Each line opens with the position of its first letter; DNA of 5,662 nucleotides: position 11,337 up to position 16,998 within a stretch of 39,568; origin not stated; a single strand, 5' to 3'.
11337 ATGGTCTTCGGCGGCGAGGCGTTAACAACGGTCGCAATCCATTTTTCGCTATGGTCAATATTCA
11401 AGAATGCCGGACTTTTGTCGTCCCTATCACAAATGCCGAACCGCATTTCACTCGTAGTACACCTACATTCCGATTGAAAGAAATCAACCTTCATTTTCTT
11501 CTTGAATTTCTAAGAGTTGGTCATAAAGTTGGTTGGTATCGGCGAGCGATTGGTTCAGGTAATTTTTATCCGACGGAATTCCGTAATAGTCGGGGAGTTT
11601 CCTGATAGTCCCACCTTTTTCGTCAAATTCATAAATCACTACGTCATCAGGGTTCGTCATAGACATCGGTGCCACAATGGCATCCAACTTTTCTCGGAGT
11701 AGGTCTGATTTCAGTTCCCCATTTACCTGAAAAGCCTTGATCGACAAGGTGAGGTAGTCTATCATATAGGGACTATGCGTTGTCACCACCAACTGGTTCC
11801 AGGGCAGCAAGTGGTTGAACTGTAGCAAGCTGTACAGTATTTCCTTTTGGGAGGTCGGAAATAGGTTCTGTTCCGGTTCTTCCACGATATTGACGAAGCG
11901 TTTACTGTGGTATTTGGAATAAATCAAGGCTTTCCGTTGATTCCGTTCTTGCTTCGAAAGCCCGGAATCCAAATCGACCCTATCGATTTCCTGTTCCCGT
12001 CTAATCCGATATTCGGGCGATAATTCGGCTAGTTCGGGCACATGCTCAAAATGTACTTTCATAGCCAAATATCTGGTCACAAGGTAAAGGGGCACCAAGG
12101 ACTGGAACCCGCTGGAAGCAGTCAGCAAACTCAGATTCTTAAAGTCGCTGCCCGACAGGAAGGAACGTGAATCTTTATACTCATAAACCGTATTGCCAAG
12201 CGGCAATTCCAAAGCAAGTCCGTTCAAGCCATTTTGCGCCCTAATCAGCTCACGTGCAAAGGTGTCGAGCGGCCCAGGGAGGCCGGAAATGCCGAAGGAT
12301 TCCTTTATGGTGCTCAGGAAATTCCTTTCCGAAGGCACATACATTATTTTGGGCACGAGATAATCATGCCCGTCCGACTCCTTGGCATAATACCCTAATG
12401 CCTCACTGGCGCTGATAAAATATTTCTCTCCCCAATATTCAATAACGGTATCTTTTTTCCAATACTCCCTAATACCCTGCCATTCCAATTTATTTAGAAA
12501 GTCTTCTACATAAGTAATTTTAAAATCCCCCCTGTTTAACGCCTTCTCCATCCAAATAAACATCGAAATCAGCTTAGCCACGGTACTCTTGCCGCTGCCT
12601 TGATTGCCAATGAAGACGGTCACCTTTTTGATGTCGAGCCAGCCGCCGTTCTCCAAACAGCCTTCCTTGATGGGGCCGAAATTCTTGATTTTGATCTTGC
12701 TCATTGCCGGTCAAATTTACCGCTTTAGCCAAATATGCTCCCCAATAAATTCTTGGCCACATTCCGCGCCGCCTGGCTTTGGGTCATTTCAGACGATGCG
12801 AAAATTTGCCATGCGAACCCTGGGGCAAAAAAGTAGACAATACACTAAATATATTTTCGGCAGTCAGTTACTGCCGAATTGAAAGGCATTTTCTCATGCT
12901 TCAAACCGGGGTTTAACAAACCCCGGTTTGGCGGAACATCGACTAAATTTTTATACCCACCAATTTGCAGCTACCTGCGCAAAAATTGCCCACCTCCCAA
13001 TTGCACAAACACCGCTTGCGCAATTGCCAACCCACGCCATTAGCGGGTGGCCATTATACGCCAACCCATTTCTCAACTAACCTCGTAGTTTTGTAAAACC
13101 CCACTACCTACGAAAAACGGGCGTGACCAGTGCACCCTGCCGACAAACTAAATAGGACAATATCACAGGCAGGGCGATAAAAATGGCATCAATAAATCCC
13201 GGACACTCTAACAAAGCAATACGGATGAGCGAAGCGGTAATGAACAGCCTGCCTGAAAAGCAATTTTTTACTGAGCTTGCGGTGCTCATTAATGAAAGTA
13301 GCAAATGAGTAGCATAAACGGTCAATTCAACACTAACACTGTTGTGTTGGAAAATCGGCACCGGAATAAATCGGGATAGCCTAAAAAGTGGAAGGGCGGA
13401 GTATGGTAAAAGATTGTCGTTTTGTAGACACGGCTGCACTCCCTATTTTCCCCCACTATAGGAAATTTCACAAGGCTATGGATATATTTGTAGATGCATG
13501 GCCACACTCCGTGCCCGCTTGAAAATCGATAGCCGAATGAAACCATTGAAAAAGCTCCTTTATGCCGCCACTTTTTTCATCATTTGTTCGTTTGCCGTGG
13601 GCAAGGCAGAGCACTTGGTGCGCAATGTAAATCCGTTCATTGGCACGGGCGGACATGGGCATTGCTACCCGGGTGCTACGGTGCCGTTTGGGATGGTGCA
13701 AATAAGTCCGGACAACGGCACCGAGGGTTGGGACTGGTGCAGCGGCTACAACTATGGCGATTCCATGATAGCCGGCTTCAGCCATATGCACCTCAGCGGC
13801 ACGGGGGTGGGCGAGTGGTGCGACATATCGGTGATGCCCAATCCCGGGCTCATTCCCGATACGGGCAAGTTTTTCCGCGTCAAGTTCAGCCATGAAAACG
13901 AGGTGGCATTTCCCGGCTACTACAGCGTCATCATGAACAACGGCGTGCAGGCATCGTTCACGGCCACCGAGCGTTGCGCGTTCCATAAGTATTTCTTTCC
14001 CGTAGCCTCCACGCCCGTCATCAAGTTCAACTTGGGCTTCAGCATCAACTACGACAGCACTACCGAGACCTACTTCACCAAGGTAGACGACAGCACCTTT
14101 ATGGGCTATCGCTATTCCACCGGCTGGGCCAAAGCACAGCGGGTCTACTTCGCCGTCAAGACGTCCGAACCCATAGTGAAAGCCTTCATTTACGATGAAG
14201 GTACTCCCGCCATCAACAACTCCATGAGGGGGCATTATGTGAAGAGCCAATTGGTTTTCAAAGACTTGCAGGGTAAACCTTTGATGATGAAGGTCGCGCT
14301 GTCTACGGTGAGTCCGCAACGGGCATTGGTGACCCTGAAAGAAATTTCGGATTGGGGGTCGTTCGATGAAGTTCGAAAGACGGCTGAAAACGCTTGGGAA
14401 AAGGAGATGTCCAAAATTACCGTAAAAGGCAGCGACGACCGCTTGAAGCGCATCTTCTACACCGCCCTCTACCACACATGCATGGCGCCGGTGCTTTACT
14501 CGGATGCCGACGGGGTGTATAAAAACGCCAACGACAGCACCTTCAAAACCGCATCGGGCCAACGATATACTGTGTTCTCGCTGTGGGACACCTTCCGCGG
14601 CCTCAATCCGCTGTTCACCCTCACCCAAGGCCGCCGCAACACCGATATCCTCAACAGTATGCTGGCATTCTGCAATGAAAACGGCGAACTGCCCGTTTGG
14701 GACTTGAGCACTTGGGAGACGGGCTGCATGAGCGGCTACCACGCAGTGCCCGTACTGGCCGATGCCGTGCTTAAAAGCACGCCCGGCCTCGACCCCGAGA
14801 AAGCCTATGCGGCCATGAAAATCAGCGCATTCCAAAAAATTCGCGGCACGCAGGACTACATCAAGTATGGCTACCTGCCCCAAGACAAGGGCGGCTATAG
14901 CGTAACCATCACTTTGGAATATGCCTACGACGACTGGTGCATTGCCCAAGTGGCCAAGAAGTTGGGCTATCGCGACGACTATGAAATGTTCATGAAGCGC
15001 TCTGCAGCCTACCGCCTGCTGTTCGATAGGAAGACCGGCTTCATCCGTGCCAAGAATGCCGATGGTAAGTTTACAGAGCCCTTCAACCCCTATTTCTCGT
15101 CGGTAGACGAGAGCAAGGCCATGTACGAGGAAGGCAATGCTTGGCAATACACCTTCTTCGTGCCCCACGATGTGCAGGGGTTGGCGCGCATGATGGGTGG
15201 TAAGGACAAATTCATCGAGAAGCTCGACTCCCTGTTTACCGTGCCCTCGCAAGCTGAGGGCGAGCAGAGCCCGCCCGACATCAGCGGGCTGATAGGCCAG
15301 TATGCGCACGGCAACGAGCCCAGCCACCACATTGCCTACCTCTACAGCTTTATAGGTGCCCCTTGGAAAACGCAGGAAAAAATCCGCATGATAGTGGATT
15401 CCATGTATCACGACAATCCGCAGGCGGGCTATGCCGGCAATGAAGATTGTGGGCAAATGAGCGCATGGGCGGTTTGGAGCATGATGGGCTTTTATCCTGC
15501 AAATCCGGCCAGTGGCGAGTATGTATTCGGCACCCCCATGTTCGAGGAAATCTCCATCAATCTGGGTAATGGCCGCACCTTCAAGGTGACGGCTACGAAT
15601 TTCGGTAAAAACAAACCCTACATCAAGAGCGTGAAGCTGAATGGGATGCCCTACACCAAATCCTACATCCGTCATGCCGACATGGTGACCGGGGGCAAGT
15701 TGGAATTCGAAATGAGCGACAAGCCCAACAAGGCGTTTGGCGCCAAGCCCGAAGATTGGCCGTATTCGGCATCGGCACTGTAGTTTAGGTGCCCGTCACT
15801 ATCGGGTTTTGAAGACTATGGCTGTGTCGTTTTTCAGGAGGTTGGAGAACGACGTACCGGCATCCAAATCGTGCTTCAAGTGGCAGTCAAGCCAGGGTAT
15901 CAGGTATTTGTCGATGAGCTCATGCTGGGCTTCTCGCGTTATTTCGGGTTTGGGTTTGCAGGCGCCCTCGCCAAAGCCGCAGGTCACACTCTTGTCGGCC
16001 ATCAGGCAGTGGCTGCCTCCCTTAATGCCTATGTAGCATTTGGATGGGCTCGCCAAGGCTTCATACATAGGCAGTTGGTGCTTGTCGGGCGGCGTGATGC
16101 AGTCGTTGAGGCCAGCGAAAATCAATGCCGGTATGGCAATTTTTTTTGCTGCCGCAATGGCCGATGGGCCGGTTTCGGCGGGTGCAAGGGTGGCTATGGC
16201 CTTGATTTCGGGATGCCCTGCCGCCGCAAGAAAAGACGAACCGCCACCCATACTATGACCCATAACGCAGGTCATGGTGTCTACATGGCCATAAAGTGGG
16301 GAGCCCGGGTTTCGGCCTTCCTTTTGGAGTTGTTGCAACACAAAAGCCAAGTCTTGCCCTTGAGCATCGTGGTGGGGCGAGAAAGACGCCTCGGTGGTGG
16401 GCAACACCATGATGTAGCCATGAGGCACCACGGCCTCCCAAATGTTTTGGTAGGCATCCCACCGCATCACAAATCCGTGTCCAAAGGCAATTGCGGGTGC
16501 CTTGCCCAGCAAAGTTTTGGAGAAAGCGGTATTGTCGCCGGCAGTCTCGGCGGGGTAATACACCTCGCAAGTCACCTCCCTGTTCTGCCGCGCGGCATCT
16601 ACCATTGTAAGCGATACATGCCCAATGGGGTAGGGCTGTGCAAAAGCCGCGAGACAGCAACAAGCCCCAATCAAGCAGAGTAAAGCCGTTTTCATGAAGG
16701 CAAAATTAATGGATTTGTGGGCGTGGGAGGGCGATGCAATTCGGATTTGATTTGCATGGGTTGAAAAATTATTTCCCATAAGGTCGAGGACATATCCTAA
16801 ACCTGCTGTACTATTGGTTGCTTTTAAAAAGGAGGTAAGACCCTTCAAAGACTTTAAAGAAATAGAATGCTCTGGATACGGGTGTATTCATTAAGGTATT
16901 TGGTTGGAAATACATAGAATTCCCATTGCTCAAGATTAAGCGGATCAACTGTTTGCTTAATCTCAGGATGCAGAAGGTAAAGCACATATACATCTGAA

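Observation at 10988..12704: Translationally coupled ABC/AAA_21-type ATPase plus 168-aa Cys-rich PD-(D/E)xK-like protein: candidate undescribed two-gene defence module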

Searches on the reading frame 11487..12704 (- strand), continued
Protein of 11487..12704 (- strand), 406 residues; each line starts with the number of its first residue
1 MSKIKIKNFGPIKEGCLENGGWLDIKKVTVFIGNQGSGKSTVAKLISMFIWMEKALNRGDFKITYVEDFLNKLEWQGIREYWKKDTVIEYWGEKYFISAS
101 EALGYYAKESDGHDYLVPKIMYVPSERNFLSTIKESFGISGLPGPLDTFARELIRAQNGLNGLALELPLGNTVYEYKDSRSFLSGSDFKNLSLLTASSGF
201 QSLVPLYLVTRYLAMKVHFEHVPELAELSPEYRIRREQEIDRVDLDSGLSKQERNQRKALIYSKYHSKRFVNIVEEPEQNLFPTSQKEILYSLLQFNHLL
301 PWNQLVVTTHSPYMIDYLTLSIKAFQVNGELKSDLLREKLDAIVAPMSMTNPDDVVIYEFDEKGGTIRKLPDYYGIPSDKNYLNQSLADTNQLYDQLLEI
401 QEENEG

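Call 62: predict_structure(alignment_id=A3)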
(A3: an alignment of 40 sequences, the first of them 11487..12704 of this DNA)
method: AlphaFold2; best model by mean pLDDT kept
length: 406 residues; sequences in the alignment: 40
mean_pLDDT: 88.9   pTM: 0.89
mean pLDDT of the five models: 88.9, 88.6, 88.5, 87.3, 85.6
residues with pLDDT >= 90: 283; 70-90: 88; 50-70: 19; < 50: 16
segments of 3 or more residues with pLDDT < 50: 135-137, 374-386
pLDDT, mean of each block of 10 residues (from residue 1): 96 94 97 93 97 93 89 95 96 95 92 86 82 52 88 92 91 91 92 89 93 95 85 93 96 95 94 94 90 97 96 90 92 92 94 94 92 49 51 81 81
secondary structure, 60 per line:
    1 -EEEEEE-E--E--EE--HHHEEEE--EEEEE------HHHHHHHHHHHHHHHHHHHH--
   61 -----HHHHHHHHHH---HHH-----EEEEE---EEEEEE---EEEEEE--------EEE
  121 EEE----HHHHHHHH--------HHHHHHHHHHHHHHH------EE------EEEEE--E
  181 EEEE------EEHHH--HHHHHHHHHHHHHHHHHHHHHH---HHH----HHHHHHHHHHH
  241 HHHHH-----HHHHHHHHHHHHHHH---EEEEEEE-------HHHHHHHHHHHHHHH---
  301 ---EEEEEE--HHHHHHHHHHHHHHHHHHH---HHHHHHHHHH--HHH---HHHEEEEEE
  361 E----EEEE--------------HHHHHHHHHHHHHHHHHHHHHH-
elements in order: E2-7 E22-25 E28-32 H39-58 H66-75 E87-91 E95-100 E104-109 E118-123 H128-135 H144-158 E173-177 E180-184 H198-219 H230-245 H251-265 E269-275 H283-297 E304-309 H312-330 H334-343 E355-361 E366-369 H384-405

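Call 67: fold_search(model_id=the predicted structure, library=pdb)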
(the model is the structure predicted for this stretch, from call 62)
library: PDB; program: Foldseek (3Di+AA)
matches with E <= 10: 848; with E <= 0.001: 89
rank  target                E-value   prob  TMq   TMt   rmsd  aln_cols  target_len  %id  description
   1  8eea_A                2.8e-09  1.00  0.41  0.44  13.3       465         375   13  Structure of E.coli Septu (PtuAB) complex (released 2023-12-27)
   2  8eea_B                3.1e-09  1.00  0.41  0.44  12.9       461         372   12  Structure of E.coli Septu (PtuAB) complex (released 2023-12-27)
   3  8ee4_C                1.8e-08  1.00  0.38  0.39  13.7       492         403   12  Structure of PtuA (released 2024-01-03)
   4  8eea_C                1.9e-08  1.00  0.41  0.38  14.2       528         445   13  Structure of E.coli Septu (PtuAB) complex (released 2023-12-27)
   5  8sux_C                4.7e-08  1.00  0.39  0.41  13.3       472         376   12  Structure of E. coli PtuA hexamer (released 2024-01-10)
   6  8eea_D                6.1e-08  1.00  0.41  0.37  13.5       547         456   13  Structure of E.coli Septu (PtuAB) complex (released 2023-12-27)
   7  8ee4_D                1.4e-07  1.00  0.40  0.41  12.6       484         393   14  Structure of PtuA (released 2024-01-03)
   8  8sux_F                2.8e-07  1.00  0.40  0.44  12.6       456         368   13  Structure of E. coli PtuA hexamer (released 2024-01-10)
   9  8ee4_E                6.4e-07  1.00  0.44  0.44  11.4       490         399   14  Structure of PtuA (released 2024-01-03)
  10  8sux_D                7.9e-07  1.00  0.40  0.44  12.2       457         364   14  Structure of E. coli PtuA hexamer (released 2024-01-10)
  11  9kjy_E                7.9e-07  1.00  0.37  0.31  15.7       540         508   12  Cryo-EM structure of the Retron-Eco7 complex (state 2) (released 2025-11-12)
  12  8ee4_F                8.4e-07  1.00  0.42  0.43  12.4       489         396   14  Structure of PtuA (released 2024-01-03)
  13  9kk2_E                8.8e-07  1.00  0.37  0.31  15.2       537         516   12  Cryo-EM structure of the Retron-Eco7 complex (state 5) (released 2025-11-12)
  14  9vhe_D                1.0e-06  1.00  0.43  0.41  10.1       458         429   13  cryoEM structure of retron-Eco7 complex (released 2025-12-31)
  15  9kjx_E                1.1e-06  1.00  0.37  0.31  16.0       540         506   12  Cryo-EM structure of the Retron-Eco7 complex (state 1) (released 2025-11-12)
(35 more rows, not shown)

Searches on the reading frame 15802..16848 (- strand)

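Call 35: search_protein_families(library=pfam, proteins=[window:15802-16848:-], max_evalue=0.001)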
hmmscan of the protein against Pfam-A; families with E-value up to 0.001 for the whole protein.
window:15802-16848:- (349 aa): 5 families
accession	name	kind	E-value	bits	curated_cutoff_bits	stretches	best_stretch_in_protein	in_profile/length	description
PF12740.14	PETase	-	4.5e-24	85.7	28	1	96-284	44-215/263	PET hydrolase-like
PF12146.15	Hydrolase_4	-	1.5e-10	41.2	27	1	227-286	180-238/239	Serine aminopeptidase, S33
PF07224.18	Chlorophyllase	-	8.9e-08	31.7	26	1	114-214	39-139/301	Chlorophyllase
PF00561.26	Abhydrolase_1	-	3.7e-05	24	25.8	0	195-228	73-107/245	alpha/beta hydrolase fold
PF01738.24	DLH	-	0.00056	20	21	1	194-257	100-162/217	Dienelactone hydrolase family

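Call 36: search_protein_families(library=padloc, proteins=[window:15802-16848:-], max_evalue=0.001)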
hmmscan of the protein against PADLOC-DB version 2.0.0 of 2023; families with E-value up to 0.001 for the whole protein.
window:15802-16848:- (349 aa): 0 families
